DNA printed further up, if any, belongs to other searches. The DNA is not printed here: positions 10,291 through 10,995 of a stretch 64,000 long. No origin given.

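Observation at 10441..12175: Overlapping three-gene operon: deoxyribosyltransferase-like + DEDDh exonuclease + LOG-family protein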

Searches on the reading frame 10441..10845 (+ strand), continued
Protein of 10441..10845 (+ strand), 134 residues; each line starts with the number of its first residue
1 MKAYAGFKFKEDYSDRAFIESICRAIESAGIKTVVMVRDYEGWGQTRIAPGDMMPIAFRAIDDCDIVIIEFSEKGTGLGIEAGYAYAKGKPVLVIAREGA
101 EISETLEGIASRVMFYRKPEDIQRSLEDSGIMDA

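Call 39: fold_search(model_id=the predicted structure, library=pdb)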
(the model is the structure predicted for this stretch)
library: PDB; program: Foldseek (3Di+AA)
matches with E <= 10: 1601; with E <= 0.001: 156
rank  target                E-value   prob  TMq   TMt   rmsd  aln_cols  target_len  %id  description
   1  4jem_B                7.3e-07  1.00  0.81  0.72   2.6       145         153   17  Crystal structure of MilB complexed with cytidine 5'-monophosphate (released 2013-09-11)
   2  4ohb                  8.3e-07  1.00  0.81  0.70   2.6       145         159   16  Crystal structure of MilB E103A in complex with 5-hydroxymethylcytidine 5'-monophosphate (hmCMP) from Streptomyces rimof (released 2014-06-25)
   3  4ohr                  1.1e-06  1.00  0.78  0.68   2.7       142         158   18  Crystal structure of MilB from Streptomyces rimofaciens (released 2014-06-25)
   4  4jel                  1.3e-06  1.00  0.78  0.69   2.8       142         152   18  Structure of MilB Streptomyces rimofaciens CMP N-glycosidase (released 2013-09-11)
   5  8rpt_A                1.3e-06  1.00  0.73  0.73   3.4       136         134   22  Crystal structure of human DNPH1 mutant- D80A (released 2024-11-20)
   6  4jem_A                1.5e-06  1.00  0.80  0.69   2.9       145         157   18  Crystal structure of MilB complexed with cytidine 5'-monophosphate (released 2013-09-11)
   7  4jen_B                4.6e-06  1.00  0.69  0.75   3.2       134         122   18  Structure of Clostridium botulinum CMP N-glycosidase, BcmB (released 2013-09-11)
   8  9i6e_A                8.2e-06  1.00  0.67  0.65   4.8       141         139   23  Crystal structure of DNPH1 bound by compound 5. (released 2025-11-12)
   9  4jen_A                8.7e-06  1.00  0.66  0.73   3.5       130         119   18  Structure of Clostridium botulinum CMP N-glycosidase, BcmB (released 2013-09-11)
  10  4jen_C                9.3e-06  1.00  0.65  0.75   3.5       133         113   17  Structure of Clostridium botulinum CMP N-glycosidase, BcmB (released 2013-09-11)
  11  4hx9_B                9.9e-06  1.00  0.68  0.60   5.0       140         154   21  Designed Phosphodeoxyribosyltransferase (released 2013-01-16)
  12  9i9q_A                1.4e-05  1.00  0.69  0.70   3.6       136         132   19  Crystal structure of DNPH1 bound by compound 2. (released 2025-11-12)
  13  9i6e_B                1.4e-05  1.00  0.68  0.67   4.7       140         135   21  Crystal structure of DNPH1 bound by compound 5. (released 2025-11-12)
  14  8os9_B                1.6e-05  1.00  0.63  0.67   3.9       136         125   21  Structure of Homo sapiens 2'-deoxynucleoside 5'-phosphate N-hydrolase 1 (DNPH1) (released 2023-08-30)
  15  8qc0_A                1.6e-05  1.00  0.60  0.55   5.4       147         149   14  Nucleoside 2'deoxyribosyltransferase from Chroococcidiopsis thermalis PCC 7203 WT ribosylated (released 2024-02-21)
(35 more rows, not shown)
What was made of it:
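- On Nucleoside 2-deoxyribosyltransferase superfamily (PF05014; NDT, DNPH1/Rcl, MilB/BcmB), gene A: The top 42 Foldseek hits are all MilB, BcmB, DNPH1/Rcl or NDT; the best is E 7e-7 with TM 0.81 (call 39).
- Closest known: DNPH1/Rcl. Same: Same fold: Foldseek E about 1e-6, TM up to 0.81 (call 39).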

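Call 65: search_protein_families(library=phrogs, proteins=[window:10441-10845:+], max_evalue=0.01)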
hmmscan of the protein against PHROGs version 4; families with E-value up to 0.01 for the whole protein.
window:10441-10845:+ (134 aa): 1 family
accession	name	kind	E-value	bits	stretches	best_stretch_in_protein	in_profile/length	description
phrog_7995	-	DNA, RNA and nucleotide metabolism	0.0001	22.7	1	59-97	92-132/336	nucleoside deoxyribosyltransferase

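Call 68: find_related_loci(query=A2, collection=viral_contigs, flank=4000)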
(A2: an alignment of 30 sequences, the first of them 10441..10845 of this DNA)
Query A2 (134 aa) in viral_contigs; peptide patterns used: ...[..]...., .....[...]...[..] (x = any residue, [..] = any of these).
91 stretches matched a pattern; 26 encode a relative of the query (tblastn E <= 1e-3); 26 distinct loci.
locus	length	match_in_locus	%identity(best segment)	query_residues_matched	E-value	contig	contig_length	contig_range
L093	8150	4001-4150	46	61-117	8e-9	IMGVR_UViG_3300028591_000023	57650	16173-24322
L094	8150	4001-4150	46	61-117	1e-8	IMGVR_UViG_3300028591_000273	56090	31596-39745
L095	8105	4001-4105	51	59-93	5e-8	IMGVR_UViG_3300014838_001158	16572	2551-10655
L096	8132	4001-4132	46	59-100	1e-6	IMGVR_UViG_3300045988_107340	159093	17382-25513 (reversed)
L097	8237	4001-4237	33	60-124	1e-6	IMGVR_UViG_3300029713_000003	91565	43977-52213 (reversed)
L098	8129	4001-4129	44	59-99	3e-6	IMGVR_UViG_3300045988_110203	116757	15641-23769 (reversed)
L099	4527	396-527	45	60-101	4e-6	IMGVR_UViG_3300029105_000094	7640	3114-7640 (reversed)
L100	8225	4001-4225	33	39-116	6e-6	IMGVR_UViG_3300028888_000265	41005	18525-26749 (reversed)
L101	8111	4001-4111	49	60-96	4e-6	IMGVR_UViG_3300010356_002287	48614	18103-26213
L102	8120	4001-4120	48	58-97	7e-6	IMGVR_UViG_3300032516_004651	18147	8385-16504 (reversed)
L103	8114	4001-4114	47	60-95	2e-5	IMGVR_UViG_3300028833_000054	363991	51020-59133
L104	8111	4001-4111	41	59-95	1e-5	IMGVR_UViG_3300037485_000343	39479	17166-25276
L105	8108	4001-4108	42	60-95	2e-5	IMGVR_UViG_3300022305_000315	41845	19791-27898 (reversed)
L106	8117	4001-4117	49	60-93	2e-5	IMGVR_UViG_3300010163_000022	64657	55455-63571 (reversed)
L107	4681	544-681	41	50-95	2e-5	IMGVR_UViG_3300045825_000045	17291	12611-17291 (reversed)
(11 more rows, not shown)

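Call 75: find_encoding_contigs(protein=P0122, flank=3500, max_places=1)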
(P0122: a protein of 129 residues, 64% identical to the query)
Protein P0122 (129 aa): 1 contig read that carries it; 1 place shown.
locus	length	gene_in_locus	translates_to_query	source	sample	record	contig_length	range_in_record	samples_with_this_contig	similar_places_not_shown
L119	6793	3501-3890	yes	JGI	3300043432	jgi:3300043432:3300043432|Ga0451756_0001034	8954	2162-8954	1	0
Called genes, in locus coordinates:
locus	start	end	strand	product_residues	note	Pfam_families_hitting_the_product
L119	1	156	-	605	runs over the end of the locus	PF00664:ABC_membrane, PF02463:SMC_N (weak), PF00005:ABC_tran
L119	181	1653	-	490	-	PF00175:NAD_binding_1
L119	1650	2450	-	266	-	PF02424:ApbE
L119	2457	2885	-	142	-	PF04205:FMN_bind (weak)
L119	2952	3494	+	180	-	-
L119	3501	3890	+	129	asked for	PF05014:Nuc_deoxyrib_tr (weak)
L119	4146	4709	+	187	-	PF01936:NYN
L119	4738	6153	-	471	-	PF03435:Sacchrp_dh_NADP, PF16653:Sacchrp_dh_C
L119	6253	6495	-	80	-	PF07927:HicA_toxin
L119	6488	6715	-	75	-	-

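Call 76: find_encoding_contigs(protein=P0125, flank=3500, max_places=2)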
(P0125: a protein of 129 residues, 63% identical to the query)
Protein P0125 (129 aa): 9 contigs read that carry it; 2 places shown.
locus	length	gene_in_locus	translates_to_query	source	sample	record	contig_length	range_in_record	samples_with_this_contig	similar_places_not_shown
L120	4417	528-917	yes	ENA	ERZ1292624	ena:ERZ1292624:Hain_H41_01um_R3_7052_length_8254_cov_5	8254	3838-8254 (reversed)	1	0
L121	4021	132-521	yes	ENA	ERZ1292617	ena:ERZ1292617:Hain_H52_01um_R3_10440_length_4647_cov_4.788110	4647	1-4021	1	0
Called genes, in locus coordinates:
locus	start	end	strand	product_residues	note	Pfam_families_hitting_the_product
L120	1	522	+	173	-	?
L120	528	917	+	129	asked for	PF05014:Nuc_deoxyrib_tr (weak)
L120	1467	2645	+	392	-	PF13660:DUF4147, PF05161:MOFRL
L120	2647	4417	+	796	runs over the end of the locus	PF01326:PPDK_N, PF00391:PEP-utilizers, PF02896:PEP-utilizers_C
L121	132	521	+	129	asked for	PF05014:Nuc_deoxyrib_tr (weak)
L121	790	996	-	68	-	-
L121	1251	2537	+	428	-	PF13660:DUF4147, PF05161:MOFRL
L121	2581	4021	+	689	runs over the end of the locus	?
